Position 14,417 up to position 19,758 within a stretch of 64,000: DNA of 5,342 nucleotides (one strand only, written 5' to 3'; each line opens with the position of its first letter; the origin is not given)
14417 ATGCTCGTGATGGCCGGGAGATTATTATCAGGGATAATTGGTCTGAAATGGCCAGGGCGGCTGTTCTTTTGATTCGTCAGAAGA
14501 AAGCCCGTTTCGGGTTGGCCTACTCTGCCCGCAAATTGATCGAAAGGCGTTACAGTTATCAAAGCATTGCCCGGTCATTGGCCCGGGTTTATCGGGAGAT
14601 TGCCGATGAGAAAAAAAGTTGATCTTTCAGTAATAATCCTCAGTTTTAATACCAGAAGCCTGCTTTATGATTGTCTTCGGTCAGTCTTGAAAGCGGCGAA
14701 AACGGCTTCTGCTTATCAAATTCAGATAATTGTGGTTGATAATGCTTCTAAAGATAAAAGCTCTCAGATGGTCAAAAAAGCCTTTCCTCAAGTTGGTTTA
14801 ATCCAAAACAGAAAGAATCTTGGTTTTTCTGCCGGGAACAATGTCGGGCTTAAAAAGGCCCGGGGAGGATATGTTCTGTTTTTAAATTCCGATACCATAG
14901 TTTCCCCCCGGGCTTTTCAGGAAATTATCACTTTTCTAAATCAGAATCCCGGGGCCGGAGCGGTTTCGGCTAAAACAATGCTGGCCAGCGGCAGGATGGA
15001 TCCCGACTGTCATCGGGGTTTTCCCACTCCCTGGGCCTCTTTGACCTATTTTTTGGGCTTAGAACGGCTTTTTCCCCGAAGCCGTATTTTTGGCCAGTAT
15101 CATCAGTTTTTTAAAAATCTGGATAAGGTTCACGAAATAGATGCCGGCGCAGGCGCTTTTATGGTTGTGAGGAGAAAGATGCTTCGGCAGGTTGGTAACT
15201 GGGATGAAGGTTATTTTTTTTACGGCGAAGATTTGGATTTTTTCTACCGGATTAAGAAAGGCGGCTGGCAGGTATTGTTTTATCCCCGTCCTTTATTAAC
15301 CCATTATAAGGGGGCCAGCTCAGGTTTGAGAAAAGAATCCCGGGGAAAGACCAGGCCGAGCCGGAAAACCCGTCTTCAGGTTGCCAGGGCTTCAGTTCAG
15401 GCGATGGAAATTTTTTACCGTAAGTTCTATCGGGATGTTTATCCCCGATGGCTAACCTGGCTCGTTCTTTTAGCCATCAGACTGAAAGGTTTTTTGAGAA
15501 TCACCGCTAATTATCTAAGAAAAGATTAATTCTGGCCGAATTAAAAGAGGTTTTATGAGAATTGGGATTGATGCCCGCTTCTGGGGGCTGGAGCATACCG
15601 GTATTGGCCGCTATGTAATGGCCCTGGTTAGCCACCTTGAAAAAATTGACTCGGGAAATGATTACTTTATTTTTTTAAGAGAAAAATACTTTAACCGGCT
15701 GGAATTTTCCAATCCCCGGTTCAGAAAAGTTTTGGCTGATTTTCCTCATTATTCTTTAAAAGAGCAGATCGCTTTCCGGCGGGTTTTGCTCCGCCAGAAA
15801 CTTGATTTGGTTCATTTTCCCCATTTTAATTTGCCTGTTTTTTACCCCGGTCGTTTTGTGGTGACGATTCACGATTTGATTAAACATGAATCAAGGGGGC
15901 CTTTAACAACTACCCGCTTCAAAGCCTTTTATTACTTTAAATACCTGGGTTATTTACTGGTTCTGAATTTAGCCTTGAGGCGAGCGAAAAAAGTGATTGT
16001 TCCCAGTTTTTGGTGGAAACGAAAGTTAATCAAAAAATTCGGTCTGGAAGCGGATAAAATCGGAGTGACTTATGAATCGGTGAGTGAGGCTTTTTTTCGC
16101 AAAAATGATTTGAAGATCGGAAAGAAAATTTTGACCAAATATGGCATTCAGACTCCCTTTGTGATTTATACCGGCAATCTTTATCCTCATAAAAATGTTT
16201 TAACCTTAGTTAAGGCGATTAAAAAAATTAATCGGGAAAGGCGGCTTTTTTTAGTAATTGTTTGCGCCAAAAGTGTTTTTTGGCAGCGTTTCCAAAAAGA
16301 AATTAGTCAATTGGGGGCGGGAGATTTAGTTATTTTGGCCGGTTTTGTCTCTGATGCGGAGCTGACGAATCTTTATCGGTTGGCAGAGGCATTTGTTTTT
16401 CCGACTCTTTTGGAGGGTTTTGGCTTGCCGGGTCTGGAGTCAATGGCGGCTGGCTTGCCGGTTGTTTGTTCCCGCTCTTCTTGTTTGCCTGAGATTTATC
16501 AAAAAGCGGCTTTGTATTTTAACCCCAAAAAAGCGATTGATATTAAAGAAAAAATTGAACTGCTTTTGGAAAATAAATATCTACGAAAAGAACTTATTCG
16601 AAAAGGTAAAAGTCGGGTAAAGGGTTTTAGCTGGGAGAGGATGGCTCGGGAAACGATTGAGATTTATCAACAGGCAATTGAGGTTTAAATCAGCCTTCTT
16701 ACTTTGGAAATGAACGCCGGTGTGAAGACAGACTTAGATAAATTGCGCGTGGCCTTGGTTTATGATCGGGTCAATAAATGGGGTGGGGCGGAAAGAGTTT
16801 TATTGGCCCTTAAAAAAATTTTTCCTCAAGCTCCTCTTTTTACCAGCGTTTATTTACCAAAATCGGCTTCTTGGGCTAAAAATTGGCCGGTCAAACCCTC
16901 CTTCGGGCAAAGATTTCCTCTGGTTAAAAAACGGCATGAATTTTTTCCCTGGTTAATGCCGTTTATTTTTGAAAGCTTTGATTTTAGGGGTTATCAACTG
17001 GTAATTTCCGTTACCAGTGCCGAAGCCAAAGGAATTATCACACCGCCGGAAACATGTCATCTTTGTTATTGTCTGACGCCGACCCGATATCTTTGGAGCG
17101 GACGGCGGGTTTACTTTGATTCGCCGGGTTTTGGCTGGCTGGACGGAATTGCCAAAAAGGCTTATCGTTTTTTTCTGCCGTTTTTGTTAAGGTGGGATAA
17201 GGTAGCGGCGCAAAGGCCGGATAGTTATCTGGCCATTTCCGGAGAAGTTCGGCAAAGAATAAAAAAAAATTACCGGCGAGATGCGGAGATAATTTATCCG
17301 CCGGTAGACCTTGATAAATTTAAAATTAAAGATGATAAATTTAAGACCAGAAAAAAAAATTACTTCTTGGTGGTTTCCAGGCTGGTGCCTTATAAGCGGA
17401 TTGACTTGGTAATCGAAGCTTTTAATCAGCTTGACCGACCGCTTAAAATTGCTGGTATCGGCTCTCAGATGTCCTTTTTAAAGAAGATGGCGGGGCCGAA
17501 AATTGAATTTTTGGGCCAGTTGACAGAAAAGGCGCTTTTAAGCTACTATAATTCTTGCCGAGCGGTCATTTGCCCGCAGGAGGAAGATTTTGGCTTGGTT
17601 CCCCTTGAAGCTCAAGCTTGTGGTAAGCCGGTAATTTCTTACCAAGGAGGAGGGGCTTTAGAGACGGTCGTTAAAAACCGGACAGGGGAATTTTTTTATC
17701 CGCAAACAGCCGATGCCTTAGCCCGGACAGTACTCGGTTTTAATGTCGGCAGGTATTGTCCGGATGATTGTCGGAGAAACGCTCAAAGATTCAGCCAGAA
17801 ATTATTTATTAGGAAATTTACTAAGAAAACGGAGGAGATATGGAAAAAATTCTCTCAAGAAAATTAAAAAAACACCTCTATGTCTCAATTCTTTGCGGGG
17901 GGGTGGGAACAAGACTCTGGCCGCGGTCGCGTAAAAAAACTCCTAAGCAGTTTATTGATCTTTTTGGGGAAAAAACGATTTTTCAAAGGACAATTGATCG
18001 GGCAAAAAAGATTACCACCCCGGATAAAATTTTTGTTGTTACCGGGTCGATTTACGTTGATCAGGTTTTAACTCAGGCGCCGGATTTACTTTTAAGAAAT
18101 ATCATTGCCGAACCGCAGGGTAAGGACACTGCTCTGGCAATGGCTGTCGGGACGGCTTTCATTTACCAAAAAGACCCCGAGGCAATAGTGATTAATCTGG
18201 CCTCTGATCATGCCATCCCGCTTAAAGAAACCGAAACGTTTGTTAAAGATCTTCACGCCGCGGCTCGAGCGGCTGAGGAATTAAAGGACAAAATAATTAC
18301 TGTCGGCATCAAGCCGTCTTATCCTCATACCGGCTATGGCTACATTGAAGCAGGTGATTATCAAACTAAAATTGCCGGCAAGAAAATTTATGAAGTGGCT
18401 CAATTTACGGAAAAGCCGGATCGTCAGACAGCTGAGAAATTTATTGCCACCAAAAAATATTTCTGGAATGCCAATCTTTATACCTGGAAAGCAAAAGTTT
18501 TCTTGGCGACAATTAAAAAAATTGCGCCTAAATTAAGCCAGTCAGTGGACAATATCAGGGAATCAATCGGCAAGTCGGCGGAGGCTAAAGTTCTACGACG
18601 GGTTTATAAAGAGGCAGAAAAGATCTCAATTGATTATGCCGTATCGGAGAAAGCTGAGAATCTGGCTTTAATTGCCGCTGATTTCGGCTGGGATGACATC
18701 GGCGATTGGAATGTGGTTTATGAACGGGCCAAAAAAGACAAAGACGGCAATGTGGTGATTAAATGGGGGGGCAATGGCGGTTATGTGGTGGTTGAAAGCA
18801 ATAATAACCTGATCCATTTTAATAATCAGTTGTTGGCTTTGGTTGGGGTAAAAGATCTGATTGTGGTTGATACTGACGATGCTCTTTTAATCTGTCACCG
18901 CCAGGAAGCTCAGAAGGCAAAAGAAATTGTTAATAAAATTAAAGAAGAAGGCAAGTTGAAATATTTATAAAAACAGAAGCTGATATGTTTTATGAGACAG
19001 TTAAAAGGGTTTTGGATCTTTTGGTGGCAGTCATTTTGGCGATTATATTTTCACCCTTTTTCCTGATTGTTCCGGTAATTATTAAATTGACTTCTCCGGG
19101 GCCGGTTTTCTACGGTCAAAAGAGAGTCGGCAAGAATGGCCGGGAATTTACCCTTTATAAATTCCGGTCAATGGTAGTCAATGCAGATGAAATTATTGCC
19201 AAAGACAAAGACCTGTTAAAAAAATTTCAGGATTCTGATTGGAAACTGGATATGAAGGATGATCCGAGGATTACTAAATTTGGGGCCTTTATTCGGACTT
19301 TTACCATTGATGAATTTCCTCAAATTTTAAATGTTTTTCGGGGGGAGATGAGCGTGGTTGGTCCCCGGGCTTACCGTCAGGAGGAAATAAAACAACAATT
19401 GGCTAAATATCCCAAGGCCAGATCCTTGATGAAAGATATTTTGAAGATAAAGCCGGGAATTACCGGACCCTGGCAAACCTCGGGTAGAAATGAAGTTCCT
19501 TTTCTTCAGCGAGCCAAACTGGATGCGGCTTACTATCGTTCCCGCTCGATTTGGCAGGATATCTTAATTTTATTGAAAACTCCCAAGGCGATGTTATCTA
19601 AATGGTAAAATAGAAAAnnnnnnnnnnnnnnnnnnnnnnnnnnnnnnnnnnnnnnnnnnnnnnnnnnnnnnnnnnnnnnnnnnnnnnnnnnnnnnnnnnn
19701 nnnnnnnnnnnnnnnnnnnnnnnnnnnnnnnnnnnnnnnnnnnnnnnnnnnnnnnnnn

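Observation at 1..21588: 21-kb glycosylation supercluster encoding a complete lipid-linked mannose pathway with four to five GT-C transferases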

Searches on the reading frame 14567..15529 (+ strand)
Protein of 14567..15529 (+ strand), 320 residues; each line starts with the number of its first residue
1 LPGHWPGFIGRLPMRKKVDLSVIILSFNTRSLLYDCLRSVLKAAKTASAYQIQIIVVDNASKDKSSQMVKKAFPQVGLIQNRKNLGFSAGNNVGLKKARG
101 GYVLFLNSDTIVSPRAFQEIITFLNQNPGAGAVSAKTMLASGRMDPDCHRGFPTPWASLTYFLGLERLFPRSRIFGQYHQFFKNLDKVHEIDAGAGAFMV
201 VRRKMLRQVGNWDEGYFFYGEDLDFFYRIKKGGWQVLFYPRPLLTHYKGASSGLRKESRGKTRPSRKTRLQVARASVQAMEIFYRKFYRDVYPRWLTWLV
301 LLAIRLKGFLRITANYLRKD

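Call 5: search_protein_families(library=pfam, proteins=[window:14567-15529:+], max_evalue=0.01)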
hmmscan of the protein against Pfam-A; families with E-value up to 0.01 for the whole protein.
window:14567-15529:+ (320 aa): 6 families
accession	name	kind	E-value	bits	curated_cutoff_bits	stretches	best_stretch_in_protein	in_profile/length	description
PF00535.33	Glycos_transf_2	-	3.9e-24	85.9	23.3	1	21-134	1-113/168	Glycosyl transferase family 2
PF13641.12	Glyco_tranf_2_3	-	3.1e-22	80.2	27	1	20-253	3-218/230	Glycosyltransferase like family 2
PF13632.12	Glyco_trans_2_3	-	7.7e-13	49.1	27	1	102-270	1-142/198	Glycosyl transferase family group 2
PF10111.15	Glyco_tranf_2_2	-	6.9e-11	42.6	27.3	1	50-124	28-111/276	Glycosyltransferase like family 2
PF13506.12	Glyco_transf_21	-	9.3e-05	22.4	21.7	1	94-249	25-157/174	Glycosyl transferase family 21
PF13712.12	Glyco_tranf_2_5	-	0.0037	17.5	27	0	82-236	36-177/210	Glycosyltransferase like family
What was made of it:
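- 14603..15529 (+): GT2c: WbbL-type GT2. The ATG at 14603 is the likely start. Glycos_transf_2 85.9 bits (call 5).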

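Call 6: search_protein_families(library=ncbifam, proteins=[window:14567-15529:+], max_evalue=0.01)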
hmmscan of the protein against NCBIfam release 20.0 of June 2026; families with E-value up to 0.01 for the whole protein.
window:14567-15529:+ (320 aa): 22 families
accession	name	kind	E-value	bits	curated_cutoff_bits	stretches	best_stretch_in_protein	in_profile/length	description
TIGR03965.1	mycofact_glyco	equivalog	2.9e-18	66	280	2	17-135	73-189/467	mycofactocin biosynthesis glycosyltransferase MftF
TIGR03937.1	PgaC_IcaA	equivalog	2.1e-16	59.9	422.3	2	15-134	42-160/407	poly-beta-1,6-N-acetyl-D-glucosamine synthase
NF041875.1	EPS_EpsD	equivalog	5.5e-15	55.6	370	1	20-306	1-266/325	exopolysaccharide biosynthesis glycosyltransferase EpsD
NF007482.0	PRK10073.1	equivalog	5.8e-15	55.1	423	1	15-126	3-112/334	glycosyltransferase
NF038302.1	EPS_HpsE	equivalog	5e-14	52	300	1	18-246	1-222/307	hormogonium polysaccharide biosynthesis glycosyltransferase HpsE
TIGR04283.1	glyco_like_mftF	equivalog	3.6e-12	46.3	182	1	20-131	1-105/221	TIGR04283 family arsenosugar biosynthesis glycosyltransferase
TIGR03111.1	glyc2_xrt_Gpos1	hypoth_equivalog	2.7e-11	43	363.95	1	18-134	49-166/439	TIGR03111 family XrtG-associated glycosyltransferase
NF047683.1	TeichurnBiosyTuaG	equivalog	5.7e-11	42.5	400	1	15-133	3-120/252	teichuronic acid biosynthesis protein TuaG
NF050050.1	ProtGlycPglI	equivalog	3.9e-09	36.3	500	1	19-124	3-108/306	GalNAc(5)-diNAcBac-PP-undecaprenol beta-1,3-glucosyltransferase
TIGR01556.1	rhamnosyltran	subfamily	7.3e-09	35.2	200.55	1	46-127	15-101/281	rhamnosyltransferase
NF038299.1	EPS_HpsN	equivalog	3.3e-08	32.9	425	1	20-253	3-227/317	hormogonium polysaccharide biosynthesis glycosyltransferase HpsN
NF053739.1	GlytfEpsEBac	equivalog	5.3e-07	28.9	450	1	20-132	3-115/265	glycosyltransferase EpsE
TIGR04242.1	nodulat_NodC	equivalog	1.3e-06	27.6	550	1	19-142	49-172/395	chitooligosaccharide synthase NodC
NF047588.1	GlcsyltransPgfSStrep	equivalog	4.3e-06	26.2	500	1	19-125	2-111/308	glycosyltransferase PgfS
TIGR04009.1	wcaE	equivalog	1.2e-05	24.8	369.2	1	20-116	3-99/248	colanic acid biosynthesis glycosyltransferase WcaE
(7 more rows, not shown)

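Call 11: search_solved_structures(query=window:14567-15529:+, max_evalue=0.01)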
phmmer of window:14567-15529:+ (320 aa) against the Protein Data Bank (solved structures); distinct sequences matched with E-value up to 0.01: 17.
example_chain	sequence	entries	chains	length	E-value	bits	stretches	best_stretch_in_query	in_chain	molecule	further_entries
6p61_A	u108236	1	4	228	8.3e-13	51.6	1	14-140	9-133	Glycosyltransferase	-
2z87_A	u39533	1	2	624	1e-10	44.7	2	19-234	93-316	Chondroitin synthase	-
2z86_A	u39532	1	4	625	1e-10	44.7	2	19-234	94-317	Chondroitin synthase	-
6h1j_A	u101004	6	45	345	1.1e-09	41.3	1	15-143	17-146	Probable ss-1,3-N-acetylglucosaminyltransferase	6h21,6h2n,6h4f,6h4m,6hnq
5tze_C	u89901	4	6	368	1.4e-07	34.4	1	20-128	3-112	Glycosyl transferase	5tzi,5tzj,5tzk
5tz8_A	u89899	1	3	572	3.9e-07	32.9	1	20-128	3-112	Glycosyl transferase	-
8bz8_A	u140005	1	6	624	6.7e-06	28.9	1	15-140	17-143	Glycosyltransferase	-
8bz4_A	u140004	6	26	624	6.7e-06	28.9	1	15-140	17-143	Glycosyltransferase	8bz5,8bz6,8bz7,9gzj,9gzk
9omm_A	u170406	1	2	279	1.7e-05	27.5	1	17-144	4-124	Glycosyltransferase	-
9omh_A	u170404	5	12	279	1.7e-05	27.5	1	17-144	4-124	Glycosyltransferase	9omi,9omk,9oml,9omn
3bcv_A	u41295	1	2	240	2.3e-05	27.1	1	20-117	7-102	Putative glycosyltransferase protein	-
9omj_A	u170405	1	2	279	2.5e-05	27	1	18-144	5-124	Glycosyltransferase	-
9jma_A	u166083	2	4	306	4.3e-05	26.2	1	20-124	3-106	GalNAc(5)-diNAcBac-PP-undecaprenol beta-1,3-glucosyltransferase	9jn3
5hea_A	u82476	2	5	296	5e-05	26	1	20-120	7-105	Putative glycosyltransferase (GalT1)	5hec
8vh7_A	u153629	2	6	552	0.0002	24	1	20-134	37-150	Heparosan synthase B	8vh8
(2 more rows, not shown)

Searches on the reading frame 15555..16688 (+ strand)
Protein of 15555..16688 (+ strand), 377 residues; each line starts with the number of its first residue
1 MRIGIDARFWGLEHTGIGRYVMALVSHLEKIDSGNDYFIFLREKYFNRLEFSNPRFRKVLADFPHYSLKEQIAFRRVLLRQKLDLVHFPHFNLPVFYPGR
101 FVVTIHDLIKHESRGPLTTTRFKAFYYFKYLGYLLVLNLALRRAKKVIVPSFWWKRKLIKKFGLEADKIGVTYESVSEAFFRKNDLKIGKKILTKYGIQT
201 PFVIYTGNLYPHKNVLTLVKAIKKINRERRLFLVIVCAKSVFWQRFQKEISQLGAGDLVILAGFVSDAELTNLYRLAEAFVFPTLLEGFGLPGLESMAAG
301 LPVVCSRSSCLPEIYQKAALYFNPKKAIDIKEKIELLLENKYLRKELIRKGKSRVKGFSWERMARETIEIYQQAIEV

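Call 5: search_protein_families(library=pfam, proteins=[window:15555-16688:+], max_evalue=0.01)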
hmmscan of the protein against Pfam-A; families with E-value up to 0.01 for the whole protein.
window:15555-16688:+ (377 aa): 6 families
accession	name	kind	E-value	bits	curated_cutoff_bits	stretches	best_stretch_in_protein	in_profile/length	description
PF00534.26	Glycos_transf_1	-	8.5e-30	104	26.4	1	200-353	15-171/172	Glycosyl transferases group 1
PF13692.12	Glyco_trans_1_4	-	2.6e-23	83.3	27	1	201-340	2-142/142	Glycosyl transferases group 1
PF13439.12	Glyco_transf_4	-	3.3e-12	47.2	28.5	1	16-174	3-164/170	Glycosyltransferase Family 4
PF20706.3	GT4-conflict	-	2.2e-10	40.5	26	1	200-313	197-318/385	Family 4 Glycosyltransferase in conflict systems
PF13524.12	Glyco_trans_1_2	-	2.4e-06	28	25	1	265-366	35-141/144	Glycosyl transferase-like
PF13579.12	Glyco_trans_4_4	-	3.2e-05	24.7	29.7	1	15-170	1-153/158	Glycosyl transferase 4-like domain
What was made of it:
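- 15555..16688 (+): GT4d glycosyltransferase. Glycos_transf_1 104 bits (call 5).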

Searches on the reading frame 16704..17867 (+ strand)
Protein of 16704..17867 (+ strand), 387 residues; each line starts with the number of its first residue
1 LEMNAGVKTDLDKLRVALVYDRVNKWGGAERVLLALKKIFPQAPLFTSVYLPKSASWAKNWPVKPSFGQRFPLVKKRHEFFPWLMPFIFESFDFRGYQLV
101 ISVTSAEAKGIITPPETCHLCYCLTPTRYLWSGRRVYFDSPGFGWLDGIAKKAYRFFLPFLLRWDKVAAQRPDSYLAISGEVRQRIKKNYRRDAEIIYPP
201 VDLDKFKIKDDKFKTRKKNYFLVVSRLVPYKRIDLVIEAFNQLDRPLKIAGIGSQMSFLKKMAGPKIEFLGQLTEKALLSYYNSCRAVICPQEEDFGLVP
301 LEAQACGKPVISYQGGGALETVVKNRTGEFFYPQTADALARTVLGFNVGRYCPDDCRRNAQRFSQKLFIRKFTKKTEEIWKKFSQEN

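Call 5: search_protein_families(library=pfam, proteins=[window:16704-17867:+], max_evalue=0.01)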
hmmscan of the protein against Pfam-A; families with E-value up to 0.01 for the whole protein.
window:16704-17867:+ (387 aa): 4 families
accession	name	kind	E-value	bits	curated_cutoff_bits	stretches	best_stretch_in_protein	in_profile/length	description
PF00534.26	Glycos_transf_1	-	1.1e-29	103.7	26.4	1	205-344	2-153/172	Glycosyl transferases group 1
PF13692.12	Glyco_trans_1_4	-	1.9e-20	74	27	1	219-344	2-137/142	Glycosyl transferases group 1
PF13439.12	Glyco_transf_4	-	4.5e-06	27.2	28.5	1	27-205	2-170/170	Glycosyltransferase Family 4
PF20706.3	GT4-conflict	-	0.008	15.6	26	0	284-325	281-323/385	Family 4 Glycosyltransferase in conflict systems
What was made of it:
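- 16704..17867 (+): GT4e glycosyltransferase. Glycos_transf_1 103.7 bits (call 5).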

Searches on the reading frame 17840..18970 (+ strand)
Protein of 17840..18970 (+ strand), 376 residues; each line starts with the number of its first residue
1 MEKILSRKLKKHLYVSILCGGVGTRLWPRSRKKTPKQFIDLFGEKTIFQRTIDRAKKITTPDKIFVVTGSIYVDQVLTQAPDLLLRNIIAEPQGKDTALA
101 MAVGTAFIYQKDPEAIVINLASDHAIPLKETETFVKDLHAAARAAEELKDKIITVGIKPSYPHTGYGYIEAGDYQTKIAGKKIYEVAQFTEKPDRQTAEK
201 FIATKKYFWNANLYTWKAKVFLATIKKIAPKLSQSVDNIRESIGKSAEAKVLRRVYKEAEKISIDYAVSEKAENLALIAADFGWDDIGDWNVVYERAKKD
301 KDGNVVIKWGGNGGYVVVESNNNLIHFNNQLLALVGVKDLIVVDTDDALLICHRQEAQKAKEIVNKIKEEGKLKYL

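Call 5: search_protein_families(library=pfam, proteins=[window:17840-18970:+], max_evalue=0.01)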
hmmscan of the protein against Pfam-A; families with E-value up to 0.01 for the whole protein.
window:17840-18970:+ (376 aa): 3 families
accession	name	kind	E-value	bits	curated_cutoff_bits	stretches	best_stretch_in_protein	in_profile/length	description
PF00483.29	NTP_transferase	-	6.3e-33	114.8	21.2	1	17-301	4-243/245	Nucleotidyl transferase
PF22640.1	ManC_GMP_beta-helix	-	6e-18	64.9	27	1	314-366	2-54/55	MannoseP isomerase/GMP-like beta-helix domain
PF12804.13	NTP_transf_3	-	1.2e-06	29.2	27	1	17-107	3-82/160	MobA-like NTP transferase domain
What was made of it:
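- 17840..18970 (+): ManC: mannose-1-phosphate guanylyltransferase, without the PMI/cupin domain. NTP_transferase 114.8 bits and ManC_GMP_beta-helix 64.9 bits (call 5).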

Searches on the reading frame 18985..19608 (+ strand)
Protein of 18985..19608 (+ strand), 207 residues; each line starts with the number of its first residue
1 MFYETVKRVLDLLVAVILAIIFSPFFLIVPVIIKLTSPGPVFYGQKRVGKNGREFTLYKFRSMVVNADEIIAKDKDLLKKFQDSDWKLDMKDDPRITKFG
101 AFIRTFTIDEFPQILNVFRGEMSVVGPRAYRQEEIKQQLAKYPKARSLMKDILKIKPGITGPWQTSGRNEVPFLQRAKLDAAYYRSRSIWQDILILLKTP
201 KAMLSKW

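Call 5: search_protein_families(library=pfam, proteins=[window:18985-19608:+], max_evalue=0.01)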
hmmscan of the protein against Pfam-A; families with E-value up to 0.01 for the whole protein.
window:18985-19608:+ (207 aa): 1 family
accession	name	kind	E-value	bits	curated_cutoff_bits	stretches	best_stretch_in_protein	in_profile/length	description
PF02397.22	Bac_transf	-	1.7e-61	207.3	27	1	7-204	1-178/179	Bacterial sugar transferase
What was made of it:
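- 18985..19608 (+): Small monotopic phosphoglycosyl transferase (PglC / WbaP C-terminal type): the priming enzyme. Bac_transf 207.3 bits (call 5).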
